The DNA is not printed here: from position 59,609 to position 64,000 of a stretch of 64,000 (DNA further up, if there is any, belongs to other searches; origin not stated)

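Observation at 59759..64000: Giant secreted protein with a transglutaminase-like domain carrying Asp in place of the nucleophile Cys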

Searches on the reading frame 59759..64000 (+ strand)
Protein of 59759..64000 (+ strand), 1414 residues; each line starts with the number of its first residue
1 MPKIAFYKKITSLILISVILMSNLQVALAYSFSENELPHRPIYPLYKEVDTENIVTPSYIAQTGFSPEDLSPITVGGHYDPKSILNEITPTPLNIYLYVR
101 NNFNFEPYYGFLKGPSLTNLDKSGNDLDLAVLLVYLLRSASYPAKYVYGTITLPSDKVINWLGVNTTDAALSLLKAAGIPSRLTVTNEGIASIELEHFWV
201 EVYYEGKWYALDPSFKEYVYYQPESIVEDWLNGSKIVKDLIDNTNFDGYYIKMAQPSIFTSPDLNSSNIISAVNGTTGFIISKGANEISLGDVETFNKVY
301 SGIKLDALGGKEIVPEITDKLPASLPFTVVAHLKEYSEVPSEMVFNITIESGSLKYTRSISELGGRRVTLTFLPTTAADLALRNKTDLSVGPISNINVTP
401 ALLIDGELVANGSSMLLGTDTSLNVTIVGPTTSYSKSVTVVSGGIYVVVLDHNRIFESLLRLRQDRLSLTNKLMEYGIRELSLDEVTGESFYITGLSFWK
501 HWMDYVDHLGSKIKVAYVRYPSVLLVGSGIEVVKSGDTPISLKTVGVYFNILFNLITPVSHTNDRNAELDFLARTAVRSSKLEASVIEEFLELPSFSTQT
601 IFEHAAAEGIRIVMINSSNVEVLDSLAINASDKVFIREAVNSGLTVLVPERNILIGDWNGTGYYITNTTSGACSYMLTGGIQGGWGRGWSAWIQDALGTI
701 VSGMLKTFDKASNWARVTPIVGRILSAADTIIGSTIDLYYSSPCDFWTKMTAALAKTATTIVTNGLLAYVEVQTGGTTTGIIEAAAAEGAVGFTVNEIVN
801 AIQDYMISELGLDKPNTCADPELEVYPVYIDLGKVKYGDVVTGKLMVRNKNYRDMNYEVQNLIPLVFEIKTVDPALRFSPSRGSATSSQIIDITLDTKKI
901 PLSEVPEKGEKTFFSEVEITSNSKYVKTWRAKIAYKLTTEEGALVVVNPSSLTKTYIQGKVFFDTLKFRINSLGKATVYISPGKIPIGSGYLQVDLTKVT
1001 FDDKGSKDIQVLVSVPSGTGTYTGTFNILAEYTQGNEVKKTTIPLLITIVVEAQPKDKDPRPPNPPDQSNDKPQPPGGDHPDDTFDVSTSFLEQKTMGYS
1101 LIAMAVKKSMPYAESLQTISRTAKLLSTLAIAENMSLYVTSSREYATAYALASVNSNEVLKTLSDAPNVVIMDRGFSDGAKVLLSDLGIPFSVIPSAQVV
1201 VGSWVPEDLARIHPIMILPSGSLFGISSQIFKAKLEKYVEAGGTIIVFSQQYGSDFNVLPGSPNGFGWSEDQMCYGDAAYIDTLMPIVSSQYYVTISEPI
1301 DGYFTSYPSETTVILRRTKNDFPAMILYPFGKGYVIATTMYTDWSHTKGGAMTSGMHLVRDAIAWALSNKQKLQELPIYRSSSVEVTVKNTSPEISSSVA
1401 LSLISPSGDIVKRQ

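Call 4: search_protein_families(library=pfam, proteins=[window:59759-64000:+], max_evalue=1)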
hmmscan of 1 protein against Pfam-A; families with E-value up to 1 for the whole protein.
window:59759-64000:+ (1414 aa): 2 families
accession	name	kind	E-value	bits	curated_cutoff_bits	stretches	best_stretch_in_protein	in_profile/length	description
PF01841.26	Transglut_core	-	8.2e-14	52.2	23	1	93-213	19-108/108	Transglutaminase-like superfamily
PF22544.2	HYDIN_VesB_CFA65-like_Ig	-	0.17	12.6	25.5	1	821-860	1-41/100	HYDIN/CFA65/VesB-like, Ig-like domain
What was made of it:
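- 60011..60433 (+): Transglutaminase-like (papain-fold) core, aa 85-225. Pfam PF01841 E=8.2e-14 at aa 93-213 (call 4).
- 60392..60394 (+): Asp212 (LDPS motif), the retained triad Asp. The Pfam match ends at profile position 108 of 108 at residue 213 (call 4).
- On Transglutaminase-like superfamily (Pfam PF01841, papain-like fold): E=8.2e-14, 52.2 bits against a gathering cut-off of 23, aa 93-213 (call 4).
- On Transglutaminase-like superfamily, catalytically competent members: The Pfam match runs to the last profile position (call 4).
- Checked: Pfam PF01841 Transglut_core matches aa 93-213, profile positions 19-108 of 108, with E=8.2e-14 and 52.2 bits against a cut-off of 23 (call 4).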

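Call 5: search_protein_families(library=ncbifam, proteins=[window:59759-64000:+], max_evalue=1)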
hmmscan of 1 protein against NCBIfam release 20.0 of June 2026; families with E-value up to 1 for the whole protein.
window:59759-64000:+ (1414 aa): 3 families
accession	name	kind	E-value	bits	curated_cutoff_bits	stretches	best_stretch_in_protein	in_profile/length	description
NF041740.1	choice_anch_T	equivalog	0.011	14.9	70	1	989-1039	76-127/259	choice-of-anchor T family protein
NF005923.0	PRK07933.1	equivalog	0.11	11.9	193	1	1130-1174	51-95/213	dTMP kinase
NF004562.0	PRK05901.1-4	equivalog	0.23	9.9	779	1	1142-1193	472-524/571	RNA polymerase sigma factor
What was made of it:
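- Tried and rejected: NCBIfam gave nothing meaningful (call 5).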

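Call 6: search_solved_structures(query=window:59759-64000:+, max_evalue=1, show_alignments=3)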
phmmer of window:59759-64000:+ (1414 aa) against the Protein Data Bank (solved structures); distinct sequences matched with E-value up to 1: 1.
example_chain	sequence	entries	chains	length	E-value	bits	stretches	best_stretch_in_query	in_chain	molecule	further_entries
4mst_A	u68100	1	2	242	0.63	10.8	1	627-698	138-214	class I chitinase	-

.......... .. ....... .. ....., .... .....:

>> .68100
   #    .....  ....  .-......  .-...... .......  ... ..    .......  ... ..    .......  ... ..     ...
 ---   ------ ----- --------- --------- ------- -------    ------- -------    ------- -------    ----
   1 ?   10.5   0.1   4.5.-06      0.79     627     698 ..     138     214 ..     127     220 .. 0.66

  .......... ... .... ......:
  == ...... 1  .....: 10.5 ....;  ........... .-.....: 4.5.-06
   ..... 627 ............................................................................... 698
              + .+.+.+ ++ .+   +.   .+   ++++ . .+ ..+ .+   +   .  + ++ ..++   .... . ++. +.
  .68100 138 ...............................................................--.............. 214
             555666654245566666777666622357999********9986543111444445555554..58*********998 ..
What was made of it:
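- Tried and rejected: PDB sequence search gave only a spurious chitinase hit with E=0.63 (call 6).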

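Call 7: find_homologous_proteins(query=window:59759-64000:+)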
Query window:59759-64000:+ (1414 aa): 127 proteins with E <= 0.001 among 8000 candidates; the best 120 are listed.
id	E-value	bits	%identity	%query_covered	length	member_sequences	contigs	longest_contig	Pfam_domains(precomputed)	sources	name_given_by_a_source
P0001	4.0e-73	265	28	29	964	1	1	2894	PF01841.26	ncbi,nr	ncbi:MAG TPA: transglutaminase domain-containing protein, partial [Symbiobacteriaceae bacterium]|nr:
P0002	2.3e-72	263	30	46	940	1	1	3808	PF01841.26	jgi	-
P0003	3.8e-72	262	30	46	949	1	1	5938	PF01841.26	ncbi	ncbi:MAG: transglutaminase-like domain-containing protein [bacterium]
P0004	2.3e-70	256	31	42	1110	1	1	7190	PF01841.26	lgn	-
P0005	2.3e-70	256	31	50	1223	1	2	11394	PF01841.26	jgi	jgi:hypothetical protein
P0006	3.7e-69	252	30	46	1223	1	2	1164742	PF01841.26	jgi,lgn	jgi:hypothetical protein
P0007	4.4e-69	252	30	46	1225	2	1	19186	PF01841.26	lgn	-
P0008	1.1e-68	250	31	42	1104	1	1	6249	PF01841.26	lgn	-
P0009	3.4e-68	249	30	46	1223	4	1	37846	PF01841.26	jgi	jgi:hypothetical protein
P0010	1.0e-67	247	29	43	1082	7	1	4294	PF01841.26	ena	-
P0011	1.8e-66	243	30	42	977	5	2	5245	PF01841.26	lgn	-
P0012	3.6e-66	242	30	46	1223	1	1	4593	PF01841.26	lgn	-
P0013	5.6e-66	241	30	42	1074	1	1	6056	PF00877.26,PF01841.26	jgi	jgi:transglutaminase-like putative cysteine protease/cell wall-associated NlpC family hydrolase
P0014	1.0e-65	240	30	48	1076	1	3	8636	PF01841.26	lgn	-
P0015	6.1e-65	238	30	46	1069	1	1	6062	PF01841.26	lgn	-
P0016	1.9e-64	236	30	53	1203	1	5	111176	PF07591.16,PF01841.26,PF14890.12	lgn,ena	-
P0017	2.9e-64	236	29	44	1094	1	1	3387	PF01841.26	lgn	-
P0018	1.0e-63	234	30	42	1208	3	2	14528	PF07591.16,PF01841.26,PF14890.12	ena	-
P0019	7.0e-63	231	29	44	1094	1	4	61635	PF00877.26,PF01841.26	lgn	-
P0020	1.9e-62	230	30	42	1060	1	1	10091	PF00877.26,PF01841.26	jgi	jgi:hypothetical protein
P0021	6.0e-62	228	28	44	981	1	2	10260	PF01841.26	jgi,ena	-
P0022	7.1e-62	228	31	43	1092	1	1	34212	PF00877.26,PF01841.26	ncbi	-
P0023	1.0e-61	227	29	42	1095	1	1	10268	PF00877.26,PF01841.26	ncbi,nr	ncbi:MAG: C40 family peptidase [Nitrospirae bacterium]|nr:C40 family peptidase [Nitrospirota bacteri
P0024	1.1e-61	227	30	42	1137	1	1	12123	PF00877.26,PF01841.26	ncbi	ncbi:MAG: transglutaminase domain-containing protein [Nitrospirota bacterium]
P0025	1.7e-61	226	29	51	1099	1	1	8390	PF00877.26,PF01841.26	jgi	jgi:hypothetical protein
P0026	7.4e-60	221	29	48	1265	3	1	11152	PF01841.26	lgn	-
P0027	5.1e-59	218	30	42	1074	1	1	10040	PF00877.26,PF01841.26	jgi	jgi:transglutaminase-like putative cysteine protease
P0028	7.5e-59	218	28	45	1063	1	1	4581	PF01551.30,PF01841.26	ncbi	-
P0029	8.8e-59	217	28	46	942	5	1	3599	PF00877.26,PF01841.26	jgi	-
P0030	3.9e-58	215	28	44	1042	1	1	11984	PF00877.26,PF01841.26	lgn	-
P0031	8.2e-57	211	27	48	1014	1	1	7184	PF01841.26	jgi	-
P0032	5.8e-54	202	28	46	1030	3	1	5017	PF01841.26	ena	-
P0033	6.2e-54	201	28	46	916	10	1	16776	PF01841.26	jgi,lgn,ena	-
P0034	6.5e-53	198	29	45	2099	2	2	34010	PF05593.20,PF25023.2,PF20148.5,PF01841.26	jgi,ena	-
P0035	1.0e-52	197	30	43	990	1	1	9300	PF01841.26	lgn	-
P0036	8.0e-52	194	29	46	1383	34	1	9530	PF01841.26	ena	-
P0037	9.9e-52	194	27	44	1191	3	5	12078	PF01841.26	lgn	-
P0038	3.2e-51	192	27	43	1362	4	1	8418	PF13229.13,PF01841.26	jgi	jgi:hypothetical protein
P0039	1.6e-50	190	28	44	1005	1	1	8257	PF01841.26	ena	-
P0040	2.7e-50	189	29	47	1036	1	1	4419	PF01841.26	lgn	-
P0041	1.5e-48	184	26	43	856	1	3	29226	PF01551.30,PF01841.26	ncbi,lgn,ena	-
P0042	1.6e-48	184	27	42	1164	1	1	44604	PF01841.26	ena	-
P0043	2.3e-48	183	28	46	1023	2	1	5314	PF01841.26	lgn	-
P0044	2.7e-48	183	27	42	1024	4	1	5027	PF01841.26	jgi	jgi:transglutaminase-like putative cysteine protease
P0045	2.8e-48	183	27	43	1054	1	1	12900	PF01551.30,PF01841.26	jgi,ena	-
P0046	1.5e-47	180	27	41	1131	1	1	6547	PF01841.26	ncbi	-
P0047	1.4e-46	177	28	46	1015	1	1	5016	PF01551.30,PF01841.26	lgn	-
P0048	1.5e-46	177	28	42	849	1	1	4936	PF01841.26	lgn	-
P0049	3.7e-45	172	27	42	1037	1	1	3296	PF01551.30,PF01841.26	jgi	-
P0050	4.5e-45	172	27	43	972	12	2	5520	PF01841.26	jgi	-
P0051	7.9e-45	171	27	43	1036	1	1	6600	PF01551.30,PF01841.26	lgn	-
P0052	4.4e-43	165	26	41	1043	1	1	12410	PF15523.11,PF01841.26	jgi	jgi:transglutaminase-like putative cysteine protease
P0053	7.5e-43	165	28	42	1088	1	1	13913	PF01841.26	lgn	-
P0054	2.2e-41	160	26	42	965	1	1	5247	PF01841.26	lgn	-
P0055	5.0e-41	159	26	47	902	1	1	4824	PF01841.26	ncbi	ncbi:MAG: transglutaminase domain-containing protein, partial [bacterium]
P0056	1.7e-38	150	26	43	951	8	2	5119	PF01841.26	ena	-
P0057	4.6e-38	149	25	42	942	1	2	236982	PF01841.26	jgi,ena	-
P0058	7.6e-38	148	27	43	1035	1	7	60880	PF01841.26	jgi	jgi:transglutaminase-like putative cysteine protease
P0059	3.9e-37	146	26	42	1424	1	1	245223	PF01841.26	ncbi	ncbi:hypothetical protein H8L32_18365, partial [Undibacterium sp. CY18W]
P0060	2.7e-36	143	24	48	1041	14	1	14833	PF15523.11,PF01841.26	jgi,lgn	-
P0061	4.7e-36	142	24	26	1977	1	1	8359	PF05593.20,PF25023.2,PF20148.5,PF01841.26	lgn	-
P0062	1.0e-34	138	28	40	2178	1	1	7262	PF05593.20,PF25023.2,PF20148.5,PF01841.26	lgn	-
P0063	1.1e-34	138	26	42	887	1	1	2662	PF01841.26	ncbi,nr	ncbi:MAG TPA: transglutaminase-like domain-containing protein, partial [Vicinamibacterales bacterium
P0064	7.2e-34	135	26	44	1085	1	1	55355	PF01841.26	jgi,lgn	jgi:transglutaminase-like putative cysteine protease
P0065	1.2e-33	134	25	42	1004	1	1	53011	PF01841.26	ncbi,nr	ncbi:MAG: transglutaminase domain-containing protein [Xanthomonadales bacterium]|nr:transglutaminase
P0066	2.3e-33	133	29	29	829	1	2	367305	PF01841.26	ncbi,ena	-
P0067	2.2e-32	130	26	41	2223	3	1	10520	PF05593.20,PF25023.2,PF20148.5,PF01841.26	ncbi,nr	ncbi:MAG: hypothetical protein HYY90_05510 [Candidatus Omnitrophica bacterium]|nr:hypothetical prote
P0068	8.4e-31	125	27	44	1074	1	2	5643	PF01841.26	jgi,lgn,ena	-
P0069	1.9e-30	124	25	49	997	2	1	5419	PF01841.26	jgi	jgi:transglutaminase-like putative cysteine protease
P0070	6.8e-30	122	25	45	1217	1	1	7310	PF02369.23,PF01841.26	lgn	-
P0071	8.8e-30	121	32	20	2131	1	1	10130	PF05593.20,PF25023.2,PF20148.5,PF01841.26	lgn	-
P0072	1.6e-29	121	25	43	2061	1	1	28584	PF02369.23,PF05990.19,PF01841.26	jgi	jgi:hypothetical protein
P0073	3.2e-29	120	25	42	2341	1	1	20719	PF25900.1,PF05593.20,PF25023.2,PF20148.5,PF01841.26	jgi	jgi:RHS repeat-associated protein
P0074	8.1e-29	118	25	29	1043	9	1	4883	PF01841.26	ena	-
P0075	2.7e-28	116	25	42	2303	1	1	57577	PF05593.20,PF25023.2,PF20148.5,PF01841.26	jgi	jgi:RHS repeat-associated protein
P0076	1.3e-27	114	26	43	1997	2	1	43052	PF05593.20,PF25023.2,PF20148.5,PF01841.26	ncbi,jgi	jgi:RHS repeat-associated protein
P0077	1.8e-27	114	25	42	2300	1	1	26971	PF05593.20,PF25023.2,PF20148.5,PF01841.26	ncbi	-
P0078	1.0e-24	105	24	43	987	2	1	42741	PF01841.26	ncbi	ncbi:hypothetical protein GCM10028785_37160 [Hydrogenophaga soli]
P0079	2.4e-24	103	35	10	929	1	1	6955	PF01841.26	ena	-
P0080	6.2e-24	102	26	44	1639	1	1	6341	PF05593.20,PF25023.2,PF20148.5,PF01841.26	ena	-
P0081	1.6e-23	101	33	13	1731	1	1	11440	PF05593.20,PF25023.2,PF20148.5,PF01841.26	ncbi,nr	ncbi:MAG TPA: DUF6531 domain-containing protein, partial [Bryobacteraceae bacterium]|nr:DUF6531 doma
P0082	6.7e-22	95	25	48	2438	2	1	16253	PF05593.20,PF25023.2,PF20148.5,PF01841.26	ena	-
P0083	2.4e-20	90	26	42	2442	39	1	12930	PF05593.20,PF25023.2,PF20148.5,PF01841.26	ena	-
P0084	2.5e-20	90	23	46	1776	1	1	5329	PF02369.23,PF20148.5,PF01841.26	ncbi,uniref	ncbi:DUF6531 domain-containing protein, partial [Tahibacter caeni]|uniref:DUF6531 domain-containing 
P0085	5.2e-20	89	24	48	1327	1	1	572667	PF05593.20,PF25023.2,PF20148.5,PF01841.26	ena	-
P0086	4.4e-19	86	26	43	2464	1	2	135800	PF05593.20,PF25023.2,PF20148.5,PF01841.26,PF01464.26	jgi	jgi:RHS repeat-associated protein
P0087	3.7e-18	83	24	42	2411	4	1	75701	PF05593.20,PF25023.2,PF20148.5,PF01841.26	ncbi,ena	-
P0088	4.0e-18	83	37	10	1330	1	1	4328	PF05593.20,PF20148.5,PF01841.26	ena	-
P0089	5.4e-18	82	25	42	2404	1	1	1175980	PF05593.20,PF25023.2,PF20148.5,PF01841.26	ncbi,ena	-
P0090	7.1e-18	82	23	41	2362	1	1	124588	PF05593.20,PF25023.2,PF20148.5,PF01841.26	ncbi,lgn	ncbi:RHS repeat-associated core domain-containing protein [Geobacter anodireducens]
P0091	8.8e-18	82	23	43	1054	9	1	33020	PF01841.26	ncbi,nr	ncbi:MAG: transglutaminase [Comamonadaceae bacterium]|nr:MAG: transglutaminase [Comamonadaceae bacte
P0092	6.1e-17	79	31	18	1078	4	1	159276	PF01841.26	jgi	jgi:hypothetical protein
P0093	1.1e-16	78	23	46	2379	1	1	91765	PF05593.20,PF25023.2,PF20148.5,PF01841.26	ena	-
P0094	2.8e-16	77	24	41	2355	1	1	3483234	PF05593.20,PF25023.2,PF20148.5,PF01841.26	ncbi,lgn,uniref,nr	ncbi:type IV secretion protein Rhs [Permianibacter sp. IMCC34836]|uniref:RHS repeat-associated core 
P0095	9.9e-16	75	24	44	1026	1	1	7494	PF20148.5,PF01841.26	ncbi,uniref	ncbi:DUF6531 domain-containing protein, partial [Sulfuricella sp. T08]|uniref:DUF6531 domain-contain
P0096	2.2e-15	74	36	9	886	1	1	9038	PF01841.26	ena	-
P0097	8.8e-15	72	26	33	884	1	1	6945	PF01841.26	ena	-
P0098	1.4e-14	71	27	24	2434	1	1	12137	PF05593.20,PF25023.2,PF05345.19,PF20148.5,PF01841.26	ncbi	-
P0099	4.1e-14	69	28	21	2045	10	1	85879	PF05593.20,PF25023.2,PF20148.5,PF01841.26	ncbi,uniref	ncbi:DUF6531 domain-containing protein, partial [Thiobacillus sp.]|uniref:DUF6531 domain-containing 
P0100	5.5e-14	69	22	43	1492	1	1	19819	PF01841.26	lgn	-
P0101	5.5e-14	69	36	9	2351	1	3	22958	PF05593.20,PF25023.2,PF20148.5,PF01841.26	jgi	-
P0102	1.3e-13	68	31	18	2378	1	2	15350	PF05593.20,PF25023.2,PF20148.5,PF01841.26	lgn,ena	-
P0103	2.7e-13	67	30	18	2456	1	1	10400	PF05593.20,PF25023.2,PF20148.5,PF01841.26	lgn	-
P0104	2.7e-13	67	29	21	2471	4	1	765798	PF05593.20,PF25023.2,PF20148.5,PF01841.26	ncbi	ncbi:MAG: RHS repeat-associated core domain-containing protein [Pseudomonadota bacterium]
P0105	2.8e-13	67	29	25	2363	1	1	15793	PF05593.20,PF25023.2,PF20148.5,PF01841.26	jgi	jgi:RHS repeat-associated protein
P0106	3.1e-13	67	27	26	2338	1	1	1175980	PF05593.20,PF25023.2,PF20148.5,PF01841.26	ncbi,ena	-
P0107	7.6e-13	65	25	42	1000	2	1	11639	PF20148.5,PF01841.26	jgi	jgi:hypothetical protein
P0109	1.6e-12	64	23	41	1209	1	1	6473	PF20148.5,PF01841.26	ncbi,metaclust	ncbi:MAG: hypothetical protein ACD_75C01126G0001, partial [uncultured bacterium]|metaclust:status=ac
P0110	2.1e-12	64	22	43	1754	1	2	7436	PF05593.20,PF20148.5,PF01841.26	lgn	-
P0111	5.0e-12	63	28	18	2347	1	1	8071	PF05593.20,PF25023.2,PF20148.5,PF01841.26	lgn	-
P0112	1.4e-11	61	22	38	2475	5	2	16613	PF05593.20,PF25023.2,PF20148.5,PF01841.26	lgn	-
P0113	1.5e-11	61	24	38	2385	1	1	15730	PF05593.20,PF25023.2,PF20148.5,PF01841.26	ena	-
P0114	2.7e-11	60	28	23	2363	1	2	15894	PF05593.20,PF25023.2,PF20148.5,PF01841.26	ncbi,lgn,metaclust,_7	metaclust:\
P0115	1.1e-10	58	31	9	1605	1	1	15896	PF01841.26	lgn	-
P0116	1.9e-10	57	25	23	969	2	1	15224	PF01841.26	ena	-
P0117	2.2e-8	51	22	41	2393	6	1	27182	PF05593.20,PF25023.2,PF20148.5,PF01841.26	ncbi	-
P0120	1.9e-7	47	22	38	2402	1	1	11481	PF05593.20,PF25023.2,PF20148.5,PF01841.26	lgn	-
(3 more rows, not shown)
